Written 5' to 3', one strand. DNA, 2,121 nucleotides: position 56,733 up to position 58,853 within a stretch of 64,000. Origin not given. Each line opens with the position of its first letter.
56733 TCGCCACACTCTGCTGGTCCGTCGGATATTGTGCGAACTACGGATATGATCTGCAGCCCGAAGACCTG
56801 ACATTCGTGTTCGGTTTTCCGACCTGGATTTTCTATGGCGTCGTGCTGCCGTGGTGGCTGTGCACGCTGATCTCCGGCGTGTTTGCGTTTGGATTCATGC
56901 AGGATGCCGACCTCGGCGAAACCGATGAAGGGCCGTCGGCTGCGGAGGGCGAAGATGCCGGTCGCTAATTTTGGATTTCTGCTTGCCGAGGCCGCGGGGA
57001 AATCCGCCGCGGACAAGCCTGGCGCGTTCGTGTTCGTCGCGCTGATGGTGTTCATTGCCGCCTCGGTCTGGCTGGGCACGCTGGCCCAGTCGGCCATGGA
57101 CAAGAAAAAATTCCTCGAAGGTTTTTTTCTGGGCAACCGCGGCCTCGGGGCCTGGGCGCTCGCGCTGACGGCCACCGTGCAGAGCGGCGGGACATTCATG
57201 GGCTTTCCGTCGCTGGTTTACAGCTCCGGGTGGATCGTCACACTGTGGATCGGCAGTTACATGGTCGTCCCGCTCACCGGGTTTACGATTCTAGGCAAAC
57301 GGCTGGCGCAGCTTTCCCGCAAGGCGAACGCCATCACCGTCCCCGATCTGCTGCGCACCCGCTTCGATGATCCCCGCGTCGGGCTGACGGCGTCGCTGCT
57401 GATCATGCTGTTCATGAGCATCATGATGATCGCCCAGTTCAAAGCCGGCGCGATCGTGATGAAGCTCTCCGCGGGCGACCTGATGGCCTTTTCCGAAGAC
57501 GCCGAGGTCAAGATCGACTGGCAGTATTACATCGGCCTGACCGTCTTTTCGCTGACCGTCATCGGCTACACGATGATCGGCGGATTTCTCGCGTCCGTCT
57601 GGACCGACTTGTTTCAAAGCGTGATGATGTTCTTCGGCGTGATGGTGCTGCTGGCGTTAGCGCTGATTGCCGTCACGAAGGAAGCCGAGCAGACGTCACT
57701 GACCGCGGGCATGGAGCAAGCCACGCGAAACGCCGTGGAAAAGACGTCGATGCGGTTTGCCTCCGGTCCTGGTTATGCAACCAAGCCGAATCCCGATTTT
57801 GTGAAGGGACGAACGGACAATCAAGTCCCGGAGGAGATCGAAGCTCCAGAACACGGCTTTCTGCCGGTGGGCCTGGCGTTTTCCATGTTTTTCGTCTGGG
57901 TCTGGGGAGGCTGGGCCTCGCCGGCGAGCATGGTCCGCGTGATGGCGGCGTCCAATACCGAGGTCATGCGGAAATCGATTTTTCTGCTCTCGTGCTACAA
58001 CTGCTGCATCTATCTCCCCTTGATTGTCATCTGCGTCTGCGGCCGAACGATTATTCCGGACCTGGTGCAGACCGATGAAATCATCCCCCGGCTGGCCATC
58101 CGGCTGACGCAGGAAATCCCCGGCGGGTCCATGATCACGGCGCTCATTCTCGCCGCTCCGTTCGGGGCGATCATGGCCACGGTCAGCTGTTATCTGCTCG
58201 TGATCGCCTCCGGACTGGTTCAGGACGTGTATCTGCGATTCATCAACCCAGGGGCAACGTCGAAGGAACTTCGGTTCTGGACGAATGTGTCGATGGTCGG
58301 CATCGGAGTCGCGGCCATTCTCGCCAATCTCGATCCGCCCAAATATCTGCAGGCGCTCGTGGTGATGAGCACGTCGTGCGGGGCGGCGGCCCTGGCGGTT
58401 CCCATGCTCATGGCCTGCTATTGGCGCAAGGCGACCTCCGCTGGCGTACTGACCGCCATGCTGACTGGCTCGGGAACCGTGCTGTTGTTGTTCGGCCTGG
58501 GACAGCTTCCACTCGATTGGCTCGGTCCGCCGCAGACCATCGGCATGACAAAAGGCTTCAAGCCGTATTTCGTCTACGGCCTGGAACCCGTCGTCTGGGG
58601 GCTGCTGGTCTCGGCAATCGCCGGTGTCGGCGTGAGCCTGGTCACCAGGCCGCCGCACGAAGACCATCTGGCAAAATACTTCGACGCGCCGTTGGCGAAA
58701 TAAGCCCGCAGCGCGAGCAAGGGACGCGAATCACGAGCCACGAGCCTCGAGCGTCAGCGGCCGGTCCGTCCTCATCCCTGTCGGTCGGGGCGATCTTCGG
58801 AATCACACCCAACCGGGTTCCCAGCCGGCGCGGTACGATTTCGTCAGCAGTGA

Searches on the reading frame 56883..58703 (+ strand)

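Call 82: search_protein_families(library=pfam, proteins=[window:56883-58703:+], max_evalue=0.00001)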
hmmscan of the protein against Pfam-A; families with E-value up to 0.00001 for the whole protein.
window:56883-58703:+ (606 aa): 1 family
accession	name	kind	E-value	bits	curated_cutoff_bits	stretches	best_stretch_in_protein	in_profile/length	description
PF00474.23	SSF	-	3.6e-52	178.1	22.8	1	81-529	1-406/406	Sodium:solute symporter family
